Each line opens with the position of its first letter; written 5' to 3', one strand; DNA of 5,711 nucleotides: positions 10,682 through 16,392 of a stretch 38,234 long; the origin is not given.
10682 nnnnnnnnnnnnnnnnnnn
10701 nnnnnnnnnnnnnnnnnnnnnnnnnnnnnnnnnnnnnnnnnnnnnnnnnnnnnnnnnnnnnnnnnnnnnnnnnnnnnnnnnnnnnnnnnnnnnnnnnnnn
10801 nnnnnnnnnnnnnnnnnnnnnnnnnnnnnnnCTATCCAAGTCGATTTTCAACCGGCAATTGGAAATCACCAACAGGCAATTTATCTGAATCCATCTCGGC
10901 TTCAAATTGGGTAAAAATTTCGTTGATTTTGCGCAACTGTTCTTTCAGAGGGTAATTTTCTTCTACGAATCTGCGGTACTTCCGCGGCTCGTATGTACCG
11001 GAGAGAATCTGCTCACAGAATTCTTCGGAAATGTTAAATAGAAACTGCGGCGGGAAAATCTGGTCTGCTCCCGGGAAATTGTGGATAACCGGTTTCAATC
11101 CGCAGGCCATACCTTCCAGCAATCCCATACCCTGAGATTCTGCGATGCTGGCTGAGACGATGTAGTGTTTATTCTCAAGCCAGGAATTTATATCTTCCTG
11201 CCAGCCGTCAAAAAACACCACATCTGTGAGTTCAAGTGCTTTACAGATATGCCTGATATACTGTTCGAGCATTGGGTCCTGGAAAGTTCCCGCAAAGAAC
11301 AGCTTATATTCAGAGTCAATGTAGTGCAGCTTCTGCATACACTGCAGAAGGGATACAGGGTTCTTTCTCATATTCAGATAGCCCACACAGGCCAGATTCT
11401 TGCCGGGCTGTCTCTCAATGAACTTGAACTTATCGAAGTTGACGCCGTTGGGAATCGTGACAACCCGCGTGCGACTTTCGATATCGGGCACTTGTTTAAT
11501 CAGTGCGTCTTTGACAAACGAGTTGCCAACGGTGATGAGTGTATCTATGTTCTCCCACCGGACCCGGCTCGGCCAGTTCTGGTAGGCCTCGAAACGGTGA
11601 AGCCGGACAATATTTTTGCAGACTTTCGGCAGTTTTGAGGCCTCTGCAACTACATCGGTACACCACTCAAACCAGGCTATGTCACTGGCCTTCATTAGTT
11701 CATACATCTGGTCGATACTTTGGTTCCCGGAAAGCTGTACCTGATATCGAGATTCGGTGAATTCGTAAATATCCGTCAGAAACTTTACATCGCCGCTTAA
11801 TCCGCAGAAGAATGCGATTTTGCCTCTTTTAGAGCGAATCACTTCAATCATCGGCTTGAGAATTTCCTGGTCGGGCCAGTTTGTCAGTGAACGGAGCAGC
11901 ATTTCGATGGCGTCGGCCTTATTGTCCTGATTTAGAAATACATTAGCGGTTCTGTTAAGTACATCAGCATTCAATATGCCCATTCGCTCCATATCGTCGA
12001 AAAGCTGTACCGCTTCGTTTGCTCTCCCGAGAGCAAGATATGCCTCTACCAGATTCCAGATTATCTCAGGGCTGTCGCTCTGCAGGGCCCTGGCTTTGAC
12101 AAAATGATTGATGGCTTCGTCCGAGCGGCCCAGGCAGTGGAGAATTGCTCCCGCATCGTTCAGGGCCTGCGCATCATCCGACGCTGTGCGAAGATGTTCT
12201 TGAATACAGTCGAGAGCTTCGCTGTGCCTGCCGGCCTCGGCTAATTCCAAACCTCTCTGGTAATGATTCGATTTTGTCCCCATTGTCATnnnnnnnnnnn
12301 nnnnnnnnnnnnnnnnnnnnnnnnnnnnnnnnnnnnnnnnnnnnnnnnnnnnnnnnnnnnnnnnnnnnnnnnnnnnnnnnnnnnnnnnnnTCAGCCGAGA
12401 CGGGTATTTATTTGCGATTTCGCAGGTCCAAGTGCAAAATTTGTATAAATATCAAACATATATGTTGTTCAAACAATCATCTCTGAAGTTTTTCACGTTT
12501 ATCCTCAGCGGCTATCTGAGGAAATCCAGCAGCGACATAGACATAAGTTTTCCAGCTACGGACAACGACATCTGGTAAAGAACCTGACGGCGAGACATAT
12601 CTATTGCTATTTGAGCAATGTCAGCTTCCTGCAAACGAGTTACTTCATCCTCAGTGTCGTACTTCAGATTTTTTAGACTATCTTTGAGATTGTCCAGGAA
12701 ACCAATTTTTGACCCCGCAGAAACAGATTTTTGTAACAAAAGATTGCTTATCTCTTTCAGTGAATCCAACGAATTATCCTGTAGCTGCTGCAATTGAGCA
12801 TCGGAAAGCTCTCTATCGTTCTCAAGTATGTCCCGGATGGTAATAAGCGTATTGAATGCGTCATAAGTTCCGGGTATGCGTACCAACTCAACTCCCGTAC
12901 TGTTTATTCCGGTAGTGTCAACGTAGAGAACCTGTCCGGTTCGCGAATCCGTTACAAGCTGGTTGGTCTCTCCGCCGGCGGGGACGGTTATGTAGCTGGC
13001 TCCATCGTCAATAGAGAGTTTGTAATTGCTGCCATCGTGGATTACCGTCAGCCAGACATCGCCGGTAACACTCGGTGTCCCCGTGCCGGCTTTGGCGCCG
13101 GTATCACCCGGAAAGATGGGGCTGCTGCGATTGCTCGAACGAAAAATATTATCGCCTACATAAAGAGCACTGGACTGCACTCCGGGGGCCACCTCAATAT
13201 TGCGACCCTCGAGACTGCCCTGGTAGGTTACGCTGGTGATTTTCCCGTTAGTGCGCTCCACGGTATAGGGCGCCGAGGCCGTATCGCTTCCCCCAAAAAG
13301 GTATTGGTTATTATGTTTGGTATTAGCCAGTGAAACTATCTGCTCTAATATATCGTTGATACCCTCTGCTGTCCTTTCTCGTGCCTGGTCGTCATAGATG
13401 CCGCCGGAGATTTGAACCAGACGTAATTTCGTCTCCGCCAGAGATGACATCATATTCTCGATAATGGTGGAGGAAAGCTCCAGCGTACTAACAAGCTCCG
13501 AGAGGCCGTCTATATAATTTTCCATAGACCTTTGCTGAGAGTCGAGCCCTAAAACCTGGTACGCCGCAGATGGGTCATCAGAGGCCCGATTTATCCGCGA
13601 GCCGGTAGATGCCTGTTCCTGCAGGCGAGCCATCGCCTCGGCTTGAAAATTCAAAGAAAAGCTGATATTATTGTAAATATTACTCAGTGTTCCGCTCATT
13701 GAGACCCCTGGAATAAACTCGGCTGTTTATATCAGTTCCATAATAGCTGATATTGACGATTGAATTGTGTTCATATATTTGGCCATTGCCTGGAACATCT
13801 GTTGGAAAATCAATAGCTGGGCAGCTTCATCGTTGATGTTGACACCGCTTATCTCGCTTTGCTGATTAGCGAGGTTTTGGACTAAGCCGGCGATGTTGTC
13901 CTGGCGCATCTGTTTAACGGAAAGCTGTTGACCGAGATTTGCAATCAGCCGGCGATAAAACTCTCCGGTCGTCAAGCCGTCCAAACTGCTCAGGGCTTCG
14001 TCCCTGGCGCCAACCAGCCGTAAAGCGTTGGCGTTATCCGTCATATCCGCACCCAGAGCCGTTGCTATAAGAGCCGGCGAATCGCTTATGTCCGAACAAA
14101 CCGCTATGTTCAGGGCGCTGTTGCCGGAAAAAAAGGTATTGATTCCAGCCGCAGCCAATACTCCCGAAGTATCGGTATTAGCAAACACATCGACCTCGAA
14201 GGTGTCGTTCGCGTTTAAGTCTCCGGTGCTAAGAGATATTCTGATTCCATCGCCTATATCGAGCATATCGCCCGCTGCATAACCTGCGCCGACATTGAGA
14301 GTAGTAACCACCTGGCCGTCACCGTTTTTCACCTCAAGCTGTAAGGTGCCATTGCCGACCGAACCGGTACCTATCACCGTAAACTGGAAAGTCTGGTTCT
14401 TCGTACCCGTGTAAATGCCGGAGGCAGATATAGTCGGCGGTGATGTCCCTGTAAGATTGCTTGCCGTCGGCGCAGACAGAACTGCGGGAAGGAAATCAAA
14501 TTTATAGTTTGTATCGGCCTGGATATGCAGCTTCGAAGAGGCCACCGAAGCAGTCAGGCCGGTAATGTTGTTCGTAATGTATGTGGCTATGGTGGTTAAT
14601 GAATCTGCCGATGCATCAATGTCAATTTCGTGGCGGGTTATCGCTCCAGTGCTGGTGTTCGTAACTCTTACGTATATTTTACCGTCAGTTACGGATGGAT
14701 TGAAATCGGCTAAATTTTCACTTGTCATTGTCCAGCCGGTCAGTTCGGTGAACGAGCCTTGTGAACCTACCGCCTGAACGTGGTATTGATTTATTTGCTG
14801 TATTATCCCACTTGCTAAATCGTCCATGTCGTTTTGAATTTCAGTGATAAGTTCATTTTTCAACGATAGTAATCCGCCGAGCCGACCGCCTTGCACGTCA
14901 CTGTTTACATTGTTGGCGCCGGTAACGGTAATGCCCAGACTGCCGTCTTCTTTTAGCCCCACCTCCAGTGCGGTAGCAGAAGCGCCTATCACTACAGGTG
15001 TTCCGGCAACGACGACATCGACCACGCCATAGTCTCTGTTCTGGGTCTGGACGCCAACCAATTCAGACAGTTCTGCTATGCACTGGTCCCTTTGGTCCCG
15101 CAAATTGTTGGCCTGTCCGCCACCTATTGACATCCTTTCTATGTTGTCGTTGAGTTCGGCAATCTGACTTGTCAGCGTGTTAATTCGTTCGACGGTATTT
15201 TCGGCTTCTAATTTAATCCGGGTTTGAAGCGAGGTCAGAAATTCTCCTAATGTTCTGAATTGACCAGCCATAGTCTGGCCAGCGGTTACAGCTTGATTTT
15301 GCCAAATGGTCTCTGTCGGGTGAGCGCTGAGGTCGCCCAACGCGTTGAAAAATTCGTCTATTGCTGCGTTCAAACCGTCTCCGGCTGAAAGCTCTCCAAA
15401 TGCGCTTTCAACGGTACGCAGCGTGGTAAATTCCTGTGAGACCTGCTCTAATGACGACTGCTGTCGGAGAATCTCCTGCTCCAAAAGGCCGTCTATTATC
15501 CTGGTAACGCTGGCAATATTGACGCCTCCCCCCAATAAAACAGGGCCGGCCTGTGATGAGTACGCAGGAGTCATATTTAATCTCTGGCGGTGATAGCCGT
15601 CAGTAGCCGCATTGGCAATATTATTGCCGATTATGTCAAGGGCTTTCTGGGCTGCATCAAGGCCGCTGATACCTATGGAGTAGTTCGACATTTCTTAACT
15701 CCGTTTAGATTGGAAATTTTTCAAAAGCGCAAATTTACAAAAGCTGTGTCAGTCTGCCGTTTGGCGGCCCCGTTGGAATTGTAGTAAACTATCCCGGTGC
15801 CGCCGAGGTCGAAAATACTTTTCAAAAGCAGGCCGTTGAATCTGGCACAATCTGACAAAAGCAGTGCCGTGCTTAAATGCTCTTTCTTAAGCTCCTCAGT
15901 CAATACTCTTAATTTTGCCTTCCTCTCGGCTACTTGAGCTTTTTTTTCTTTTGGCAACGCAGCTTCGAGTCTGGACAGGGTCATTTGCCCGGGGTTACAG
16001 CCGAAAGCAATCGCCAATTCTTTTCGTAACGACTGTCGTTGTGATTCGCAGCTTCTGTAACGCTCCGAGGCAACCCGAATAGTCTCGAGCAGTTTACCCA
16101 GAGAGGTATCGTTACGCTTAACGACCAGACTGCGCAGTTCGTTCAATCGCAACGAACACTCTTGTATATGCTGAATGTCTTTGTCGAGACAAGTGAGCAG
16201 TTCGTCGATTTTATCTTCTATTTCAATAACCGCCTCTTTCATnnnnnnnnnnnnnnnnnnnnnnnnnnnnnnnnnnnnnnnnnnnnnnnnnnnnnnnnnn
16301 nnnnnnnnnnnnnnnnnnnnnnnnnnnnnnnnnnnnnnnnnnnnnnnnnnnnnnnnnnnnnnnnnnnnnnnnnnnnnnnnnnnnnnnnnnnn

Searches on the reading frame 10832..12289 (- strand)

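Call 5: search_protein_families(library=pfam, proteins=[window:10832-12289:-], max_evalue=0.01)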
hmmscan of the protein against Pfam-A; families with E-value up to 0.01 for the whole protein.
window:10832-12289:- (485 aa): 15 families
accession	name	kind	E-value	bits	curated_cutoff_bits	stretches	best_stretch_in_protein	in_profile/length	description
PF00534.26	Glycos_transf_1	-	3.4e-17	62.9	26.4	1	287-412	6-131/172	Glycosyl transferases group 1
PF13692.12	Glyco_trans_1_4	-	4.4e-12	46.9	27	1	297-412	2-115/142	Glycosyl transferases group 1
PF07719.23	TPR_2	-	1.4e-10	40.9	27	0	40-71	1-32/34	Tetratricopeptide repeat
PF00515.34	TPR_1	-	1.5e-10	40.9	27.8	0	40-71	1-32/34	Tetratricopeptide repeat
PF13432.12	TPR_16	-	1.3e-09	38.8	32.7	3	80-141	3-64/65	Tetratricopeptide repeat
PF13428.12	TPR_14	-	1.5e-08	34.9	23.5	0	42-82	3-43/44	Tetratricopeptide repeat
PF14559.12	TPR_19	-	1.7e-08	35.1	25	1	54-99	5-50/68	Tetratricopeptide repeat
PF13424.12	TPR_12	-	4.7e-08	33.6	30.1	1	16-70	13-75/77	Tetratricopeptide repeat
PF13176.12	TPR_7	-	9.6e-06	25.7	27.9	0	19-40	12-33/36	Tetratricopeptide repeat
PF13414.12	TPR_11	-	2.1e-05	24.6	26.8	1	49-88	3-42/42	TPR repeat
PF13181.12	TPR_8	-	0.00014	22.2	25.7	0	75-97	2-24/34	Tetratricopeptide repeat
PF01535.26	PPR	-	0.00028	21.4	25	1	80-105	6-31/31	PPR repeat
PF13041.12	PPR_2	-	0.0021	18.6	30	1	80-105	9-34/50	PPR repeat family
PF13374.12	TPR_10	-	0.0028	18.1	27.5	0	40-68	2-30/42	Tetratricopeptide repeat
PF13431.12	TPR_17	-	0.009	16.7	24.4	0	38-60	11-33/34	Tetratricopeptide repeat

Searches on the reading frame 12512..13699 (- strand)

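Call 5: search_protein_families(library=pfam, proteins=[window:12512-13699:-], max_evalue=0.01)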
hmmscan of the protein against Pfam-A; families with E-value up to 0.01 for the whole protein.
window:12512-13699:- (395 aa): 2 families
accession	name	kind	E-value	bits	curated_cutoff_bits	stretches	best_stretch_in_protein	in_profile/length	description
PF00669.25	Flagellin_N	-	8.6e-15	55.5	26.6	1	9-139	7-138/139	Bacterial flagellin N-terminal helical region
PF00700.27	Flagellin_C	-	0.00087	20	23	1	337-394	27-86/86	Bacterial flagellin C-terminal helical region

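Call 38: search_protein_families(library=ncbifam, proteins=[window:12512-13699:-], max_evalue=0.001)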
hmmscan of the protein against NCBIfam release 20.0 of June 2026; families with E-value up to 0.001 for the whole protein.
window:12512-13699:- (395 aa): 14 families
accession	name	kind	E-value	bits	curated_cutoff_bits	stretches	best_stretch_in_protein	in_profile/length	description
TIGR02550.1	flagell_flgL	equivalog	1.8e-55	188.8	127.2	1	8-394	7-387/387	flagellar hook-associated protein FlgL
NF005187.0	PRK06663.1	equivalog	8.4e-34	117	337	2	9-191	10-203/419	flagellar hook-associated protein 3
NF009361.0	PRK12717.1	equivalog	1.5e-23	83.2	407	1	8-191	8-188/524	flagellar hook-associated protein 3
NF005980.0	PRK08073.1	equivalog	2.7e-20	72.8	291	1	21-186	21-178/287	flagellar hook-associated protein 3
NF009362.0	PRK12718.1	equivalog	1.7e-19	70.2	602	1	7-210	7-209/510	flagellar hook-associated protein FlgL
NF006489.0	PRK08913.1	equivalog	9.3e-15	54.8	217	1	16-394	19-302/303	flagellin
NF006265.0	PRK08412.1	equivalog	2.8e-14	52.2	749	1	4-147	4-147/827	flagellar hook-associated protein FlgL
NF011282.0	PRK14692.1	equivalog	1e-12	47.2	878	1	9-153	10-150/749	flagellar hook-associated protein FlgL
NF004669.0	PRK06008.1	equivalog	1.2e-07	31.4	230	1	23-155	26-155/348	flagellar hook-associated family protein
NF038071.1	lat_flg_LafA_2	exception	9.5e-07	28.4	365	1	302-389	189-276/284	lateral flagellin LafA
NF011295.0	PRK14708.1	subfamily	1.1e-05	23.7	1384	1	5-215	6-218/888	flagellin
NF009445.0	PRK12803.1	equivalog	6.4e-05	22.3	450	1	17-134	17-134/335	flagellin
NF033376.1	lat_flg_LafA_1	exception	0.00017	21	440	0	12-166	17-164/304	lateral flagellin LafA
NF009330.0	PRK12688.1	subfamily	0.00028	19.4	614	1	6-266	7-254/752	flagellin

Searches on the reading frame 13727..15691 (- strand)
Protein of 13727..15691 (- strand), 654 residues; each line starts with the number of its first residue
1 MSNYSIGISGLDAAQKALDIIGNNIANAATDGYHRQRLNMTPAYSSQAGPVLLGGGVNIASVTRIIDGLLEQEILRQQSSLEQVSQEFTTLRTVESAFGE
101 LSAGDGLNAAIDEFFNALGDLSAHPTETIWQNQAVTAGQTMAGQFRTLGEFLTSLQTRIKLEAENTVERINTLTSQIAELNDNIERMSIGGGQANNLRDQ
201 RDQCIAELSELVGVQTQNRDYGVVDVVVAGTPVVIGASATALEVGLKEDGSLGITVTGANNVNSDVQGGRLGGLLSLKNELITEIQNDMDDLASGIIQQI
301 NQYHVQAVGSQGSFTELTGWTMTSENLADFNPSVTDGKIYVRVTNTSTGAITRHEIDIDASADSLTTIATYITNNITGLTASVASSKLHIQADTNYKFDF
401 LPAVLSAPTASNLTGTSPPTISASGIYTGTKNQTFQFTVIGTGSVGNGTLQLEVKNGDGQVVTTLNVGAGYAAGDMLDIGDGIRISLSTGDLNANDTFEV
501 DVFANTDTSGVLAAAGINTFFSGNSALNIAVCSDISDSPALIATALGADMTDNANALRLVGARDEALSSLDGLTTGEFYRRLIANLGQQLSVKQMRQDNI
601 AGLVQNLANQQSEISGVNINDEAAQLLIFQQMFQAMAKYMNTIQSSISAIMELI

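Call 5: search_protein_families(library=pfam, proteins=[window:13727-15691:-], max_evalue=0.01)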
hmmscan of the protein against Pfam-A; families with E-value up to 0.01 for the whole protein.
window:13727-15691:- (654 aa): 3 families
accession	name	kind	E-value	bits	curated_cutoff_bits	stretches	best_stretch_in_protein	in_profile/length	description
PF22638.1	FlgK_D1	-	2.3e-51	175.1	28.6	1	92-313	2-227/233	Flagellar hook-associated protein FlgK helical domain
PF00460.25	Flg_bb_rod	-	2.7e-08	34.1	20.7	1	7-33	4-30/31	Flagella basal body rod protein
PF06429.18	Flg_bbr_C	-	0.00042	20.2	23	1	612-651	5-44/46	Flagellar basal body rod FlgEFG protein C-terminal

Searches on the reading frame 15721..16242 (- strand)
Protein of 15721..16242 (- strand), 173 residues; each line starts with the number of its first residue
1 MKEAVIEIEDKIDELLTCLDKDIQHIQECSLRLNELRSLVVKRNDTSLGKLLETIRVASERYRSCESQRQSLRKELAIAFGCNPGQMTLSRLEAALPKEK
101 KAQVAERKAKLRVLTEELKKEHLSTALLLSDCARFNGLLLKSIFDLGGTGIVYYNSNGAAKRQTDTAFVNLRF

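Call 5: search_protein_families(library=pfam, proteins=[window:15721-16242:-], max_evalue=0.01)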
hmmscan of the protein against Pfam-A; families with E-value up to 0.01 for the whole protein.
window:15721-16242:- (173 aa): 1 family
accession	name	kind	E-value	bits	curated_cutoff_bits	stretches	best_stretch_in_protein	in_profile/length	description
PF05130.17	FlgN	-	2.1e-09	38.4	30.5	1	12-161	3-146/147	FlgN protein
